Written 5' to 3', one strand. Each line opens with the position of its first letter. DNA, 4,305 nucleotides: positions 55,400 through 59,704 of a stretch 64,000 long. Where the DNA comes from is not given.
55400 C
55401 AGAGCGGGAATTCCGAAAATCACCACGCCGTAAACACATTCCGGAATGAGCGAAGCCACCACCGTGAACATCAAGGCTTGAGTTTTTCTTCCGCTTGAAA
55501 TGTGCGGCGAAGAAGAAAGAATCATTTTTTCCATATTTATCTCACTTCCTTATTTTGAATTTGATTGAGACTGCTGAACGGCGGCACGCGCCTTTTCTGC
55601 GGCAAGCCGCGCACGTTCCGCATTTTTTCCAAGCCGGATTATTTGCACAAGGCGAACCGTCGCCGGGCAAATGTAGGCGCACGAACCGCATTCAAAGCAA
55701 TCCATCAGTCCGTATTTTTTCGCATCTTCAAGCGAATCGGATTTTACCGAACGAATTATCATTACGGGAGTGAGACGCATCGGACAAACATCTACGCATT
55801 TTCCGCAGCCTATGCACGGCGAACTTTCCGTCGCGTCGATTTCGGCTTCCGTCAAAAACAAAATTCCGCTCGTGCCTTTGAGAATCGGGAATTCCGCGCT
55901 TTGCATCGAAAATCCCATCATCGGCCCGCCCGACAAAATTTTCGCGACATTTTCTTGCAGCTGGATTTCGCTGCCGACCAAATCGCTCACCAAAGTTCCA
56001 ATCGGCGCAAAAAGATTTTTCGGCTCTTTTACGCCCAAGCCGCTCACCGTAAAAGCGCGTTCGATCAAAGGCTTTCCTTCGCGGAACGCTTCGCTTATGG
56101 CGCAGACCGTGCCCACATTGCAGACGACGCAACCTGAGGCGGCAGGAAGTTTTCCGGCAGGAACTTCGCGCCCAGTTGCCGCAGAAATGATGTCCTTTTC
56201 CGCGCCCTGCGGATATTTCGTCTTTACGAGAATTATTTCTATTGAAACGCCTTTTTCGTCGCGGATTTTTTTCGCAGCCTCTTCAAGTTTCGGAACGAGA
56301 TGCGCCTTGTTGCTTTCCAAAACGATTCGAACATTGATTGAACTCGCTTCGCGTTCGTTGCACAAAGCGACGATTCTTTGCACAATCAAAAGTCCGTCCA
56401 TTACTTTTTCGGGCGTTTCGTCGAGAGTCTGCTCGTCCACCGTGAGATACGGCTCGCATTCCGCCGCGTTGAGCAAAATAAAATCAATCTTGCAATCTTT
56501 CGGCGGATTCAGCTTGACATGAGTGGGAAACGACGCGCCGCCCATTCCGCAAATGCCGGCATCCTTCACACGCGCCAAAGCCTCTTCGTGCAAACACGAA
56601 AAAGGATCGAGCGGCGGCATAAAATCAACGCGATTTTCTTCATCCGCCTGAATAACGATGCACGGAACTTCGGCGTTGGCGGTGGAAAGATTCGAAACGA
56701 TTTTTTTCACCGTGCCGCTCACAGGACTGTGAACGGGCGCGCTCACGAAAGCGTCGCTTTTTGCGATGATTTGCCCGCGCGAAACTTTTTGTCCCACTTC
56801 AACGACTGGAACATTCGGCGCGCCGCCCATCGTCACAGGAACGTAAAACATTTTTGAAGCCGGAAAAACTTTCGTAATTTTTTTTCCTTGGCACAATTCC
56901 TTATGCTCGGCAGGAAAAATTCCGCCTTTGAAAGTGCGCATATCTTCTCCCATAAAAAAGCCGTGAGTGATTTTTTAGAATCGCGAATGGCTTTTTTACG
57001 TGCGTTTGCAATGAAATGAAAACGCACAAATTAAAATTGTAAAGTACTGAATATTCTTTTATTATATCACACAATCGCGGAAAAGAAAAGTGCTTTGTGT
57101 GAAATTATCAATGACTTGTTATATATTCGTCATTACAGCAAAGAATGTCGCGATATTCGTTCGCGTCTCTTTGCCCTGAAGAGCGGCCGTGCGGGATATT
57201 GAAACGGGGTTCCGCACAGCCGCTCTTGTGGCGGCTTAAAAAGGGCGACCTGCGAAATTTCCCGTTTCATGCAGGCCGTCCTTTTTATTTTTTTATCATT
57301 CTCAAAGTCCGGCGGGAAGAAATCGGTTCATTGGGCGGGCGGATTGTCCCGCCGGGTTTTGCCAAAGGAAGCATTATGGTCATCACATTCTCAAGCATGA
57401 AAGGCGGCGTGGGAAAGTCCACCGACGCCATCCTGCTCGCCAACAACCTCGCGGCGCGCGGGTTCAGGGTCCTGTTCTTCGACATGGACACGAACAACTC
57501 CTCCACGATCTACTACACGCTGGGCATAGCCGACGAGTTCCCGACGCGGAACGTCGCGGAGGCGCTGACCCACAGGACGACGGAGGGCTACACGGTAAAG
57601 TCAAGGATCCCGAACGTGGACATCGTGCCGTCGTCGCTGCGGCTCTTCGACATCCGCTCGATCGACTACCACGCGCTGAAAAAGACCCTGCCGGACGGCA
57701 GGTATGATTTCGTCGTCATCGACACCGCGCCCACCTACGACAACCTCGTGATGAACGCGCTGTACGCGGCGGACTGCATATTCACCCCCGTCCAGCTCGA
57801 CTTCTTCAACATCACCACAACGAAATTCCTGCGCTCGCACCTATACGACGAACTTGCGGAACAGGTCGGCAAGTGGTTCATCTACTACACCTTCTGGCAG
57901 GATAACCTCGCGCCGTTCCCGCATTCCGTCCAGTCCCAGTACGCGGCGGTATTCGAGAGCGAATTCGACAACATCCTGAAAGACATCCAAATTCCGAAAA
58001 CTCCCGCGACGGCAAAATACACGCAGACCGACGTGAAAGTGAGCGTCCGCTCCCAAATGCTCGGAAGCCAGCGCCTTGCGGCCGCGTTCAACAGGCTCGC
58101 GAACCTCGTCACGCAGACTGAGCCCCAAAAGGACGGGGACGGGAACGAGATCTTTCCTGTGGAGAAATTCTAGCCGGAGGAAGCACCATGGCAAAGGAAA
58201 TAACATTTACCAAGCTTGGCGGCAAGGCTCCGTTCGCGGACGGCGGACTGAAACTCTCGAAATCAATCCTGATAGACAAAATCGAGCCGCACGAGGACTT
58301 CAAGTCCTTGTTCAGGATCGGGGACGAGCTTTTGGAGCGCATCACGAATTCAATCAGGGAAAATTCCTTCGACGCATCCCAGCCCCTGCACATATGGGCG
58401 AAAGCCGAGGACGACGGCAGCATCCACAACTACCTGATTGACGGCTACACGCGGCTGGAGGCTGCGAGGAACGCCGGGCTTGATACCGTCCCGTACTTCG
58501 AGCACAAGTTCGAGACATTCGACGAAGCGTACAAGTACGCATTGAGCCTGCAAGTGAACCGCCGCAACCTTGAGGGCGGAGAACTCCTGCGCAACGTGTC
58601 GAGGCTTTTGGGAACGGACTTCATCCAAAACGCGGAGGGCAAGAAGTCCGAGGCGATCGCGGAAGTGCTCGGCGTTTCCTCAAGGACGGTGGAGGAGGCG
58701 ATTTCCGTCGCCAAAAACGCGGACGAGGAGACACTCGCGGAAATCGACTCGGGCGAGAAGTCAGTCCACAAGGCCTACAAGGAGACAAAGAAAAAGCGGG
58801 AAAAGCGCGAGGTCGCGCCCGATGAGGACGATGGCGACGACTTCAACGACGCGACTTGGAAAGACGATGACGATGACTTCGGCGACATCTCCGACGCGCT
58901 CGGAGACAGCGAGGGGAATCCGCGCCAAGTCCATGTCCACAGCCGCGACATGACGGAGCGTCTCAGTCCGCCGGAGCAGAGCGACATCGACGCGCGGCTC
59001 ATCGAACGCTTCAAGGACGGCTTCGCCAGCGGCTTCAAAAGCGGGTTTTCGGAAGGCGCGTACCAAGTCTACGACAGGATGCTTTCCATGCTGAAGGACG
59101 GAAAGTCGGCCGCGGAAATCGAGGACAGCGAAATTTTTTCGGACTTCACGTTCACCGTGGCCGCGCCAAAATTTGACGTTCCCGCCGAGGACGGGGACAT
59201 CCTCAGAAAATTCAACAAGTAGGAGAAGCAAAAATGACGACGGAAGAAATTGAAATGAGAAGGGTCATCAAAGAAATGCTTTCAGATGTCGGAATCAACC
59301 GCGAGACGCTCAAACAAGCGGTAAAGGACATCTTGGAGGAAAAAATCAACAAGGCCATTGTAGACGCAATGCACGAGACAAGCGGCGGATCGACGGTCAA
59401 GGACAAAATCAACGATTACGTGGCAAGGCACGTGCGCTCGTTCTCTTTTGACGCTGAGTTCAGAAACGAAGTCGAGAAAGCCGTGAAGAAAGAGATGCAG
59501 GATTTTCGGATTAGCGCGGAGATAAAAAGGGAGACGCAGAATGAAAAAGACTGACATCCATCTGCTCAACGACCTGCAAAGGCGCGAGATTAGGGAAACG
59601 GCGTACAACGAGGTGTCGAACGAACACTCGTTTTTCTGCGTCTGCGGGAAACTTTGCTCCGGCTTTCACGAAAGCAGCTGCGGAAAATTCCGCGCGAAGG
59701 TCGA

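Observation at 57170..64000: Compositionally foreign plasmid/phage-like replicon module next to the rnf operon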

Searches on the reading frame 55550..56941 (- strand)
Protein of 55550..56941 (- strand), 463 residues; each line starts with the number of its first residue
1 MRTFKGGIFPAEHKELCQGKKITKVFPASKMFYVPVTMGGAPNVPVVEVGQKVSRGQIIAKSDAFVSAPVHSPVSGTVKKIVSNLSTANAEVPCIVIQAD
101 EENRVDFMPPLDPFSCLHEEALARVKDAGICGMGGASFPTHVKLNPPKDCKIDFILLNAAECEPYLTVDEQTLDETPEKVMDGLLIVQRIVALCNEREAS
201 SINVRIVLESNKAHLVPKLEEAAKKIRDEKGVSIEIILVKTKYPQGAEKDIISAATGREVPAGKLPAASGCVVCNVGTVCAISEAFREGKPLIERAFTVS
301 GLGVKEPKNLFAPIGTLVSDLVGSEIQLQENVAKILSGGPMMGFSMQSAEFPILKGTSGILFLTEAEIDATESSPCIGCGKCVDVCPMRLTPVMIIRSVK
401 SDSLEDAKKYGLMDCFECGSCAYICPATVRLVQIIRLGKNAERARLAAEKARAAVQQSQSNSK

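Call 13: find_encoding_contigs(protein=window:55550-56941:-, flank=10000, max_places=10)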
Protein window:55550-56941:- (463 aa): 3 contigs read that carry it; 3 places shown.
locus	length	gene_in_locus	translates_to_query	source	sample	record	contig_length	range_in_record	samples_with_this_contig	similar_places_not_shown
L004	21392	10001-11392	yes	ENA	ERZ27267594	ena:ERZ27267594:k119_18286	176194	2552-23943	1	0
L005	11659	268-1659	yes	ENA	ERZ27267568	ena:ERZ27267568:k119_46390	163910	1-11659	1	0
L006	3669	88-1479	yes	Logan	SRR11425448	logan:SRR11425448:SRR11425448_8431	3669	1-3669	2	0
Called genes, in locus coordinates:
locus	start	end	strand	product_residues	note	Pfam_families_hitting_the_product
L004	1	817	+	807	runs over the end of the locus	-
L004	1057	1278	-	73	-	-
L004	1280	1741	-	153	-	-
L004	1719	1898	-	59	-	-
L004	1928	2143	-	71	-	-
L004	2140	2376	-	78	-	-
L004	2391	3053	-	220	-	PF10979:DUF2786, PF23771:DUF7168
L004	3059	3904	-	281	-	-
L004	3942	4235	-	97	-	-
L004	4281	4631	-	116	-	PF00436:SSB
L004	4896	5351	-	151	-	PF00436:SSB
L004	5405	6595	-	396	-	-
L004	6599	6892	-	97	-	PF11753:DUF3310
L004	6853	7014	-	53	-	-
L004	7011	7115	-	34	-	-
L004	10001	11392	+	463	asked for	PF13375:RnfC_N, PF01512:Complex1_51K, PF14697:Fer4_21 (faint), PF12838:Fer4_7, PF13183:Fer4_8 (weak), PF13187:Fer4_9 (weak), PF13237:Fer4_10, PF13534:Fer4_17 (weak), +5 more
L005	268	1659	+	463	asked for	PF13375:RnfC_N, PF01512:Complex1_51K, PF14697:Fer4_21 (faint), PF12838:Fer4_7, PF13183:Fer4_8 (weak), PF13187:Fer4_9 (weak), PF13237:Fer4_10, PF13534:Fer4_17 (weak), +5 more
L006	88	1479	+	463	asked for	PF13375:RnfC_N, PF01512:Complex1_51K, PF14697:Fer4_21 (faint), PF12838:Fer4_7, PF13183:Fer4_8 (weak), PF13187:Fer4_9 (weak), PF13237:Fer4_10, PF13534:Fer4_17 (weak), +5 more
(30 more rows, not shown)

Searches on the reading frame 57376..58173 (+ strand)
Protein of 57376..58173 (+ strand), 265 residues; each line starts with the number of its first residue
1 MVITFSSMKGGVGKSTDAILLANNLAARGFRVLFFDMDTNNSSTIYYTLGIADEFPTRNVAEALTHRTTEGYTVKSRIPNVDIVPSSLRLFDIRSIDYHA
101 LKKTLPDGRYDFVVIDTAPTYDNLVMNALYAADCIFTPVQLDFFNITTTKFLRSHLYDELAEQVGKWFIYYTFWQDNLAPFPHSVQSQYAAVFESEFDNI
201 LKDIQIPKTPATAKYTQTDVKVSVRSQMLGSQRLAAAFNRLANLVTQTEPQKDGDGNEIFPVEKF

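Call 5: search_protein_families(library=pfam, proteins=[window:57376-58173:+], max_evalue=0.01)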
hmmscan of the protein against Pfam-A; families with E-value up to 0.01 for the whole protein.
window:57376-58173:+ (265 aa): 10 families
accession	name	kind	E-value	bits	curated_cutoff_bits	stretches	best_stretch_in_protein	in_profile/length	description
PF13614.12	AAA_31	-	2.1e-26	93.4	27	1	2-147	3-155/177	AAA domain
PF01656.29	CbiA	-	1.9e-10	41.2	25.4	1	3-97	1-54/125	CobQ/CobB/MinD/ParA nucleotide binding domain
PF09140.17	MipZ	-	3.7e-10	40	20.7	1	2-143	2-133/262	ATPase MipZ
PF10609.15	ParA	-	1.9e-07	31.2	27.1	1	2-59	5-61/246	NUBPL iron-transfer P-loop NTPase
PF02374.21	ArsA_ATPase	-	6e-06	26.1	24.3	0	97-124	112-139/305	Anion-transporting ATPase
PF07015.17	VirC1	-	9.6e-06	25.5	24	1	2-42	3-43/231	VirC1 protein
PF16575.11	CLP1_P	-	0.0014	19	26.6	1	11-43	4-36/188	mRNA cleavage and polyadenylation factor CLP1 P-loop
PF13481.12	AAA_25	-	0.0025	17.9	27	1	10-118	42-152/195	AAA domain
PF00142.24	Fer4_NifH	-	0.0034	17.3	25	0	9-46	8-45/271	4Fe-4S iron sulfur cluster binding proteins, NifH/frxC family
PF06564.18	CBP_BcsQ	-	0.0074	16.3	21.3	0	2-51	3-52/234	Cellulose biosynthesis protein BcsQ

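Call 6: search_protein_families(library=phrogs, proteins=[window:57376-58173:+], max_evalue=0.01)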
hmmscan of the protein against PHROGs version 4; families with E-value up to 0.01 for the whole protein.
window:57376-58173:+ (265 aa): 1 family
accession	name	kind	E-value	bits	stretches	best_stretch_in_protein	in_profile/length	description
phrog_164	-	DNA, RNA and nucleotide metabolism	8e-38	131.7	1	1-163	225-389/500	ParA-like partition protein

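Call 14: find_encoding_contigs(protein=window:57376-58173:+, flank=10000, max_places=10)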
Protein window:57376-58173:+ (265 aa): 1 contig read that carries it; 1 place shown.
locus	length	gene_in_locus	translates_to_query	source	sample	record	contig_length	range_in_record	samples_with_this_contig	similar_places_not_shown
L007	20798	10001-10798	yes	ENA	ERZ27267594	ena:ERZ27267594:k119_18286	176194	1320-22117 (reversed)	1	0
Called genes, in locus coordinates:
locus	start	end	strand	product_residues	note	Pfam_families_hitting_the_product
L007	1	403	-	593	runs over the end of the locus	-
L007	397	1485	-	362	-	PF03462:PCRF, PF00472:RF-1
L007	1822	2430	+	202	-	-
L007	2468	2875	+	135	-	PF20791:Acyl-ACP_TE_C (faint), PF13279:4HBT_2, PF03061:4HBT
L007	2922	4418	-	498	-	PF17239:DUF5312 (weak)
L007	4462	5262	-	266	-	PF04060:FeS, PF12838:Fer4_7 (weak), PF13187:Fer4_9 (weak), PF00037:Fer4 (weak), PF12837:Fer4_6 (weak), PF13187:Fer4_9 (weak), PF13237:Fer4_10 (weak), PF12838:Fer4_7, +4 more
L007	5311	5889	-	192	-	PF02508:Rnf-Nqr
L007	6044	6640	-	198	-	PF02508:Rnf-Nqr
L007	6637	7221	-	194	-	PF04205:FMN_bind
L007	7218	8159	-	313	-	PF03116:NQR2_RnfD_RnfE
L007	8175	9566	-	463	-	PF13375:RnfC_N, PF01512:Complex1_51K, PF14697:Fer4_21 (faint), PF12838:Fer4_7, PF13183:Fer4_8 (weak), PF13187:Fer4_9 (weak), PF13237:Fer4_10, PF13534:Fer4_17 (weak), +5 more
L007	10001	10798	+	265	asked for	PF01656:CbiA, PF02374:ArsA_ATPase (faint), PF07015:VirC1 (weak), PF09140:MipZ, PF10609:ParA (weak), PF13614:AAA_31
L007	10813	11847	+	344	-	-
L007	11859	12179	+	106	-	-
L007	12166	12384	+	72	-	-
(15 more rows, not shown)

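Call 108: search_protein_families(library=ncbifam, proteins=[window:57376-58173:+], max_evalue=0.01)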
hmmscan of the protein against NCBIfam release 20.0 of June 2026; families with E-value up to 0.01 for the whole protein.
window:57376-58173:+ (265 aa): 20 families
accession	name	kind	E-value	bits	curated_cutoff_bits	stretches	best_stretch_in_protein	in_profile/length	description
NF041546.1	ParA_partition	equivalog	1.6e-18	67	180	2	2-71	1-72/203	ParA family partition ATPase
TIGR03453.1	partition_RepA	equivalog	8.4e-15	54.5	348.45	1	2-153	106-279/387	plasmid partitioning protein RepA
NF041283.1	PrgP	equivalog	5.6e-11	42.3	400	1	2-155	4-169/297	ParA superfamily DNA segregation protein PrgP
NF010259.0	PRK13705.1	equivalog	1e-09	37.9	725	1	2-156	108-281/388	plasmid-partitioning protein SopA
NF047398.1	AAA_KGGVGR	domain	1.2e-09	38.8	90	1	2-39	4-41/190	KGGVGR-motif variant AAA ATPase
TIGR01969.1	minD_arch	subfamily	5.1e-08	32.4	201.75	1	1-146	1-145/251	cell division ATPase MinD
TIGR01007.1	eps_fam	subfamily_domain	1.3e-07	31.3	108.05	1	2-128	19-144/204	polysaccharide biosynthesis tyrosine autokinase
TIGR03371.1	cellulose_yhjQ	equivalog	3.4e-07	30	157.85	1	2-163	3-168/246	cellulose biosynthesis protein BcsQ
NF010443.0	PRK13869.1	subfamily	4.5e-07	29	446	1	2-45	123-166/405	plasmid-partitioning protein RepA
NF008669.0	PRK11670.1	equivalog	1.8e-06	27.1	348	1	2-65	109-171/369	iron-sulfur cluster carrier protein ApbC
NF041136.1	MrpORP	equivalog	3.9e-06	26.4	450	1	3-65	8-69/365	iron-sulfur cluster carrier protein MrpORP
TIGR01968.1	minD_bact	equivalog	1.1e-05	24.9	212.9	1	2-134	3-136/261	septum site-determining protein MinD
NF010423.0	PRK13849.1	equivalog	1.5e-05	24.5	313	1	2-42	3-43/231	conjugal transfer ATPase VirC1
TIGR04291.1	arsen_driv_ArsA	equivalog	2.8e-05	23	650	1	8-125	327-449/565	arsenical pump-driving ATPase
TIGR00345.1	GET3_arsA_TRC40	subfamily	0.00011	21.9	135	0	98-124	112-140/299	TRC40/GET3/ArsA family transport-energizing ATPase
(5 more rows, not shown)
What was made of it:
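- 57376..58173 (+): parA: ParA/Soj-type deviant Walker ATPase, 265 aa. NCBIfam ParA_partition 1.6e-18, below its cut-off (calls 5, 6, 108).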

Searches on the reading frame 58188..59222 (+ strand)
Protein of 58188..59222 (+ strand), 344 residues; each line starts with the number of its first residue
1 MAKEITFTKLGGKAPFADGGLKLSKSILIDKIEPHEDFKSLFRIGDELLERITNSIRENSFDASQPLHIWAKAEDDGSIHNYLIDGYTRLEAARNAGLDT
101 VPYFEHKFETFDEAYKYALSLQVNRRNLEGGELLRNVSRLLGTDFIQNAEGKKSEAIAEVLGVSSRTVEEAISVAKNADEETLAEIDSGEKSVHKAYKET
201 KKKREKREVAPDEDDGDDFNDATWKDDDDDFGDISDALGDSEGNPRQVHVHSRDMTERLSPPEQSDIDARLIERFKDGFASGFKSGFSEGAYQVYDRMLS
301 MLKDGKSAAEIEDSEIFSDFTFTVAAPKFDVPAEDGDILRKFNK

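Call 5: search_protein_families(library=pfam, proteins=[window:58188-59222:+], max_evalue=0.01)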
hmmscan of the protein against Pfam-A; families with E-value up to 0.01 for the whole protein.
window:58188-59222:+ (344 aa): 2 families
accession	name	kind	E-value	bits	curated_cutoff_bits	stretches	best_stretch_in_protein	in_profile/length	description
PF08281.18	Sigma70_r4_2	-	0.0018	18.3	25.7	1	150-175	25-50/54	Sigma-70, region 4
PF00196.25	GerE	-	0.0024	17.9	23.5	0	149-169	15-35/57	Bacterial regulatory proteins, luxR family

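Call 6: search_protein_families(library=phrogs, proteins=[window:58188-59222:+], max_evalue=0.01)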
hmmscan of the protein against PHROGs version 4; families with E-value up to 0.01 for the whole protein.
window:58188-59222:+ (344 aa): 14 families
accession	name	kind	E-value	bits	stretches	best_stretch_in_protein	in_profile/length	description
phrog_1033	-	DNA, RNA and nucleotide metabolism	1.5e-12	49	1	46-206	55-206/334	ParB-like partition protein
phrog_4715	-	DNA, RNA and nucleotide metabolism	1.8e-09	37.6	1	25-198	148-327/630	ParB-like partition protein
phrog_12047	-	DNA, RNA and nucleotide metabolism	2e-07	31.8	1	143-211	126-195/301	ParB-like partition nuclease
phrog_17439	-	unknown function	1e-06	29.4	1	25-203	16-178/240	-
phrog_21315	-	unknown function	7.4e-06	26.2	1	32-206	15-183/415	-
phrog_8071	-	DNA, RNA and nucleotide metabolism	5.7e-05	23.5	1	28-174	11-144/389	ParB-like partition protein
phrog_6218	-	DNA, RNA and nucleotide metabolism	0.00017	21.9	1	65-180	41-147/506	ParB-like partition protein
phrog_26377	-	DNA, RNA and nucleotide metabolism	0.00045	20.8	1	81-133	52-104/326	ParB-like partition protein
phrog_620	-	DNA, RNA and nucleotide metabolism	0.00061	20.9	1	43-200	25-172/217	ParB-like partition protein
phrog_498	-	other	0.0014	18.2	1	46-168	55-171/633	DNA methyltransferase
phrog_940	-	DNA, RNA and nucleotide metabolism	0.0045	17.2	1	44-129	23-97/388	nuclease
phrog_15396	-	DNA, RNA and nucleotide metabolism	0.0046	17.8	1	46-131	24-97/258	ParB-like partition nuclease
phrog_27360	-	unknown function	0.0053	17.1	1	23-139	5-121/312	-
phrog_25660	-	unknown function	0.006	18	0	283-334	48-100/118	-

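Call 22: find_related_loci(query=window:58188-59222:+, collection=viral_contigs, flank=10000)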
Query window:58188-59222:+ (344 aa) in viral_contigs; peptide patterns used: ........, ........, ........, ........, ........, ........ (x = any residue, [..] = any of these).
21 stretches matched a pattern, but none encodes a relative of the query by tblastn (E <= 1e-3).

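Call 66: search_dna_similar(query=window:58188-59222:+, collection=plasmids, mode=protein, max_evalue=0.00001, max_rows=15)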
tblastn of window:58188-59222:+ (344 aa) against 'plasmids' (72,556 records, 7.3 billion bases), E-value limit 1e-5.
Records with a match: 5; places in all: 5; records where one place covers at least 80% of the query: 0.
Best place of each record, by identity: <60% 5.
By first word of the organism name: Entomospira 2; Treponema 1; Chondrinema 1; Persicobacter 1.
By predicted mobility (MOB-suite, as given by PLSDB): non-mobilizable 5.
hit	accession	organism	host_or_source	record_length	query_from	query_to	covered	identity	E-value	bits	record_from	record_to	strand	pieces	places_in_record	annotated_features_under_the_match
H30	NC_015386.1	Treponema succinifaciens DSM 2489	colon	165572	1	197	57%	52.5%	4e-59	212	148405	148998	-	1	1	ParB N-terminal domain-containing protein | ParA family protein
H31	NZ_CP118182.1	Entomospira culicis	Culex pipiens,cell culture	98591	36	180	42%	33.1%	1e-13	79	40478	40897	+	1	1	ParB/RepB/Spo0J family partition protein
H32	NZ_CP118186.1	Entomospira culicis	Culex pipiens,cell culture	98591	36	180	42%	33.1%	1e-13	79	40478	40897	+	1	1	ParB/RepB/Spo0J family partition protein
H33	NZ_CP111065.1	Chondrinema litorale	Seaweed,red alga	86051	83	197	33%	31.9%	8e-7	58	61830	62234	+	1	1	ParB N-terminal domain-containing protein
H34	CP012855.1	Persicobacter sp. JZB09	cell culture,soil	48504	66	169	30%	34.3%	3e-6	57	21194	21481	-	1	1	record has no annotation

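Call 82: search_solved_structures(query=window:58188-59222:+, max_evalue=1)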
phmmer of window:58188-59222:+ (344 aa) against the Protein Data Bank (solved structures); distinct sequences matched with E-value up to 1: 5.
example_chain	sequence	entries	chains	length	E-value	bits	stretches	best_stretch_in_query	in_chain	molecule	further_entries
5k5d_B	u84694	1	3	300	0.012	18.1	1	29-215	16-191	ParB domain protein nuclease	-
5k5a_B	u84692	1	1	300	0.041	16.4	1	27-215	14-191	ParB domain protein nuclease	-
6t1f_A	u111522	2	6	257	0.1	15.1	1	41-111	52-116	Chromosome-partitioning protein ParB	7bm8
8vd6_A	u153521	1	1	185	0.14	14.7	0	149-173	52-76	CAP REPEAT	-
9mrb_A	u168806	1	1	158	0.29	13.6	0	141-181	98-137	dad_t1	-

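Call 108: search_protein_families(library=ncbifam, proteins=[window:58188-59222:+], max_evalue=0.01)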
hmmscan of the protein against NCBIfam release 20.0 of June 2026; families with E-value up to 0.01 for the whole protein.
window:58188-59222:+ (344 aa): 1 family
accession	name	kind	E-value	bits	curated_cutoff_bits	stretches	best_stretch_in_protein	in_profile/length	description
TIGR00180.1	parB_part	domain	1e-06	28.6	58.45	1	31-208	12-180/186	ParB/RepB/Spo0J family partition protein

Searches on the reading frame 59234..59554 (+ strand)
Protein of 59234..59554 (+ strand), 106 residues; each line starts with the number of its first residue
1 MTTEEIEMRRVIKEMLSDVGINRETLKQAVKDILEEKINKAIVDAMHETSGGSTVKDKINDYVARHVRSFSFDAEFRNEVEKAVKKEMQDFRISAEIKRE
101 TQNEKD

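Call 5: search_protein_families(library=pfam, proteins=[window:59234-59554:+], max_evalue=0.01)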
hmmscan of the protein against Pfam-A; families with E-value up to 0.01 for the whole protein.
window:59234-59554:+ (106 aa): 0 families

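Call 6: search_protein_families(library=phrogs, proteins=[window:59234-59554:+], max_evalue=0.01)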
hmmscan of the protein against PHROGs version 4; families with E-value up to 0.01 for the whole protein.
window:59234-59554:+ (106 aa): 1 family
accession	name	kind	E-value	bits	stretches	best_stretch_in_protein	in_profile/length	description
phrog_19738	-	unknown function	0.0019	19.6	1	6-89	5-94/116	-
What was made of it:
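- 59234..60089 (+): Four small ORFs of unknown function (106, 72, 34 and 53 aa). No family hit apart from a weak PHROG of unknown function (calls 5, 6).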

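Call 108: search_protein_families(library=ncbifam, proteins=[window:59234-59554:+], max_evalue=0.01)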
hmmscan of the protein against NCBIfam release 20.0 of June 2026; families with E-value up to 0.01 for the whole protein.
window:59234-59554:+ (106 aa): 0 families
